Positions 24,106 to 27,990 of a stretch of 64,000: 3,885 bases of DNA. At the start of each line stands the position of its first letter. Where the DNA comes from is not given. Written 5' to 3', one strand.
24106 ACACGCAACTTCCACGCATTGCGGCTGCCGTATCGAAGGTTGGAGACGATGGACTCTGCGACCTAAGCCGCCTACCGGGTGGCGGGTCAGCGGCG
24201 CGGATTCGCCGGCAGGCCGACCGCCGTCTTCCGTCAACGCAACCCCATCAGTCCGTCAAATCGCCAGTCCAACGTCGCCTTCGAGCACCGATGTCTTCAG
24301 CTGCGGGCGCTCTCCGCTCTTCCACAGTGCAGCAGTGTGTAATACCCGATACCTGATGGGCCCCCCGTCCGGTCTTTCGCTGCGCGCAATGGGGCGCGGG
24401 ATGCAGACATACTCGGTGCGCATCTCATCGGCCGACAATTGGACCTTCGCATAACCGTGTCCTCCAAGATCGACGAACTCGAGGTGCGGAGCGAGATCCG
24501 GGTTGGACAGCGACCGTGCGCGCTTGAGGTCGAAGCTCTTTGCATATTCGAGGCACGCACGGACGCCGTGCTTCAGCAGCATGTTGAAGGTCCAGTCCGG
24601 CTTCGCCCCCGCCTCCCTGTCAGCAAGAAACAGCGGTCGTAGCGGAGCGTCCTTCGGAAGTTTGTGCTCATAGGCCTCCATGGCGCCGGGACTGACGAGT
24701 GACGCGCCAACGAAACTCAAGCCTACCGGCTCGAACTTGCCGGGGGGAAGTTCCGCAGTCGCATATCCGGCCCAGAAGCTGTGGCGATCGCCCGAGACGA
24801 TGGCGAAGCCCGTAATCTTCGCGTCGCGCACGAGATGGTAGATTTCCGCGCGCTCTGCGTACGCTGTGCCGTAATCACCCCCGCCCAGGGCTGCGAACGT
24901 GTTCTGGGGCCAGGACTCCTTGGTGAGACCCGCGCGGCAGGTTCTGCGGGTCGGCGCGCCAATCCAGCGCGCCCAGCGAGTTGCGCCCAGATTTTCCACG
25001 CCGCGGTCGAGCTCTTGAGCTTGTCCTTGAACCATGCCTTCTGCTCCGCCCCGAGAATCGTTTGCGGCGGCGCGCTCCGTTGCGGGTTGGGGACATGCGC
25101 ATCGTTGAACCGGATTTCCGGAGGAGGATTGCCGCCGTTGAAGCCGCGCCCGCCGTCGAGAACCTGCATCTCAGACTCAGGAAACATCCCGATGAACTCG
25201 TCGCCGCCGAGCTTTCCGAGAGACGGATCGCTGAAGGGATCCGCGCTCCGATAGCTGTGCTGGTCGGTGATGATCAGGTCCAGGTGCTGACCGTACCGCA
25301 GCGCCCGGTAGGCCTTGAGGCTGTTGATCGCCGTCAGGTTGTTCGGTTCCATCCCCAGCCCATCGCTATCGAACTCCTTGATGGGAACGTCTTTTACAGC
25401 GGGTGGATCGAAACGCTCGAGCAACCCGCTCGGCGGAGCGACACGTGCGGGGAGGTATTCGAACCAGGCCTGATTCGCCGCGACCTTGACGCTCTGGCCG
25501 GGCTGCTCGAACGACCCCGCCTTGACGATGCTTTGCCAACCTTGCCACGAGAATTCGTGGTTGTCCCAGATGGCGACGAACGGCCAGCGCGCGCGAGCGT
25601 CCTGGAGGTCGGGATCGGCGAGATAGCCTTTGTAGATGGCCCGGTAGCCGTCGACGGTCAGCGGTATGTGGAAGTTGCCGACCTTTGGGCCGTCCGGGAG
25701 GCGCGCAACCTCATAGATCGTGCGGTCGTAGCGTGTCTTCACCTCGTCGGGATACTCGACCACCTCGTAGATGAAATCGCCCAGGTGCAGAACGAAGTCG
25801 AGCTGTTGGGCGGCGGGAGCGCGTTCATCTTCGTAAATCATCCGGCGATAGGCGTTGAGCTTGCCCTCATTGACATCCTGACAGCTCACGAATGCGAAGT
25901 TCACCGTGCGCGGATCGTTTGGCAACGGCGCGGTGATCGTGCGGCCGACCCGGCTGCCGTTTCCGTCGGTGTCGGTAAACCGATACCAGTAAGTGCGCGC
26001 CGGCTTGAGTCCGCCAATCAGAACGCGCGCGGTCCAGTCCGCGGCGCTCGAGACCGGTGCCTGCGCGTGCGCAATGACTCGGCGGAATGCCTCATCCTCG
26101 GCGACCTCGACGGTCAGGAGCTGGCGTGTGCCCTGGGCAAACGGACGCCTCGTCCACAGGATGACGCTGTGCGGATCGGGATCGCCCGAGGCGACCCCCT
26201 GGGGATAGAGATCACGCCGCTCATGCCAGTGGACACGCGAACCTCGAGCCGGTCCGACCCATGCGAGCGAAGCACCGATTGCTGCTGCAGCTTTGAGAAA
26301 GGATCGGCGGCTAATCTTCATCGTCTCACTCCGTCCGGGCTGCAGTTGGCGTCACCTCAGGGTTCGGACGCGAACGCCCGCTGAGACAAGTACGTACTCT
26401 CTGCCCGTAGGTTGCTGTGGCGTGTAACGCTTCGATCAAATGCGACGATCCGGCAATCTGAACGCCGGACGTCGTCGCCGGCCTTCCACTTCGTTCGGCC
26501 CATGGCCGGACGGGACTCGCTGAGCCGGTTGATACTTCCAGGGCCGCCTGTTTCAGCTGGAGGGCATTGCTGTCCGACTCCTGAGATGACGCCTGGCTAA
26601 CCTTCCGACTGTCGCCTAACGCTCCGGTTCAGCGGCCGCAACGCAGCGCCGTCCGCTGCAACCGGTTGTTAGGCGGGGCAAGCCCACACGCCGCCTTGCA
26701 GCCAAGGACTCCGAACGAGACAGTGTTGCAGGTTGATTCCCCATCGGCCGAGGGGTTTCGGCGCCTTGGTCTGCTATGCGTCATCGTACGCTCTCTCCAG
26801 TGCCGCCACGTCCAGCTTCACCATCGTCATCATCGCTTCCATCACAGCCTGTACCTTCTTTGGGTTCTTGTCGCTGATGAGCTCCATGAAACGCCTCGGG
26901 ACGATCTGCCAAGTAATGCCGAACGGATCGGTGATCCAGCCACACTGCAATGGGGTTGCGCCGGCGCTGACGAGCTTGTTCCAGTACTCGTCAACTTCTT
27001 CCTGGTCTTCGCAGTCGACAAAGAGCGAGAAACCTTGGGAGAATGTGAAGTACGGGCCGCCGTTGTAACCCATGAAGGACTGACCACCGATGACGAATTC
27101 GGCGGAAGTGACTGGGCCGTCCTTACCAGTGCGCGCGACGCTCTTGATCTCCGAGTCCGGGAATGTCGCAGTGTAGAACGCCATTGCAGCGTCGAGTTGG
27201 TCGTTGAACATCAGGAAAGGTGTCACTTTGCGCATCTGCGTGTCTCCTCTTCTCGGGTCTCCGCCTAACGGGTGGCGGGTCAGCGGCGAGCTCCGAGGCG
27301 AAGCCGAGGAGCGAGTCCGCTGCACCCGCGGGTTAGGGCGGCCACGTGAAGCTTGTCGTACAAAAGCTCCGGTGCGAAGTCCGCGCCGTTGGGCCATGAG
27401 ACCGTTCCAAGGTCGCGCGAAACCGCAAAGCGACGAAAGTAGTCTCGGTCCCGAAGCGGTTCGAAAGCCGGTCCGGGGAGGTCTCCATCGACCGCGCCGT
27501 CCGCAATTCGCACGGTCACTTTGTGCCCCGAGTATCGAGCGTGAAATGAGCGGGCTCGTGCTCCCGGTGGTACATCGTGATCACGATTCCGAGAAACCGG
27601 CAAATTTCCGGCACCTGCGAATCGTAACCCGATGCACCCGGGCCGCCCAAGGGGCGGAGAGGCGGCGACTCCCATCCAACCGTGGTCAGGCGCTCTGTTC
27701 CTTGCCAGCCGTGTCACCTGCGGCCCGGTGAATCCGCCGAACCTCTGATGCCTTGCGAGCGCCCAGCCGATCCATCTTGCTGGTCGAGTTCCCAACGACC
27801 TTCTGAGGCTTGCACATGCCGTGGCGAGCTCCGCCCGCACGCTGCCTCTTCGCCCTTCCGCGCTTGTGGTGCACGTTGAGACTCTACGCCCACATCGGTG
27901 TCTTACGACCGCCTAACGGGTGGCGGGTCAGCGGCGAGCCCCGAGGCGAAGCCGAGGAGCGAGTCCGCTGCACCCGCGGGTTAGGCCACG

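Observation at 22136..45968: Large chromosomal integron: intI, attI and about 29 attC-bounded cassettes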

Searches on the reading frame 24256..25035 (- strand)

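Call 72: search_protein_families(library=pfam, proteins=[window:24256-25035:-], max_evalue=0.05)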
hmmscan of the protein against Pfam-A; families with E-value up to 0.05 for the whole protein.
window:24256-25035:- (259 aa): 2 families
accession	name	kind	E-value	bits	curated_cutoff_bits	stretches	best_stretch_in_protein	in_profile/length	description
PF09423.15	PhoD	-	4.8e-07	29.6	27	1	58-207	237-341/343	PhoD-like phosphatase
PF12747.12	DdrB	-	0.032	14.4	25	0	135-207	22-92/132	DdrB-like protein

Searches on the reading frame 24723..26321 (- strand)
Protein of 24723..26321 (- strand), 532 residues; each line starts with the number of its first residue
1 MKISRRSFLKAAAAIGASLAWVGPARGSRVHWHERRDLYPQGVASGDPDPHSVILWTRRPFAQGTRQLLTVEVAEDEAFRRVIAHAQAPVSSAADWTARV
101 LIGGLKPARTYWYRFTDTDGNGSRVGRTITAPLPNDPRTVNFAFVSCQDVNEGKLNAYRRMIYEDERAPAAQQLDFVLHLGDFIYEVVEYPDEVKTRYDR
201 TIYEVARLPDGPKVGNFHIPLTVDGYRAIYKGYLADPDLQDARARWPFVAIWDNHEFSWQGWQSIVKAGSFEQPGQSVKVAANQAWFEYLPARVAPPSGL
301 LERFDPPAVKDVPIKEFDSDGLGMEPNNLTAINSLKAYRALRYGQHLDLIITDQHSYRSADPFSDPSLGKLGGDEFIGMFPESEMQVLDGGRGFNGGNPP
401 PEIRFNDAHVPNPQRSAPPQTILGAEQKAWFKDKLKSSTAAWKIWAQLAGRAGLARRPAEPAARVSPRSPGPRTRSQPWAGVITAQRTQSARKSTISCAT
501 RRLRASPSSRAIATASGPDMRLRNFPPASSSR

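Call 21: search_protein_families(library=pfam, proteins=[window:24723-26321:-], max_evalue=0.01)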
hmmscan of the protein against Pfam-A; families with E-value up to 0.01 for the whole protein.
window:24723-26321:- (532 aa): 4 families
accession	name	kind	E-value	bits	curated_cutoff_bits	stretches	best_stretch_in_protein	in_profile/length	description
PF09423.15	PhoD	-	2.7e-43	148.9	27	1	142-452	1-216/343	PhoD-like phosphatase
PF16655.11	PhoD_N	-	2.6e-24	86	30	1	41-130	1-90/90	PhoD-like phosphatase, N-terminal domain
PF10518.14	TAT_signal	-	8.8e-05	22.7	22.7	1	2-20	1-19/21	TAT (twin-arginine translocation) pathway signal sequence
PF16656.11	Pur_ac_phosph_N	-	0.0017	19.3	30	1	20-125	7-88/93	Purple acid Phosphatase, N-terminal domain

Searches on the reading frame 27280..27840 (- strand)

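Call 21: search_protein_families(library=pfam, proteins=[window:27280-27840:-], max_evalue=0.01)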
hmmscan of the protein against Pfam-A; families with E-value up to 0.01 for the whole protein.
window:27280-27840:- (186 aa): 1 family
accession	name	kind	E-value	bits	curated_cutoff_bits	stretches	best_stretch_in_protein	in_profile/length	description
PF10387.14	DUF2442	-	0.00015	22.3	23.9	1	123-163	34-69/72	Protein of unknown function (DUF2442)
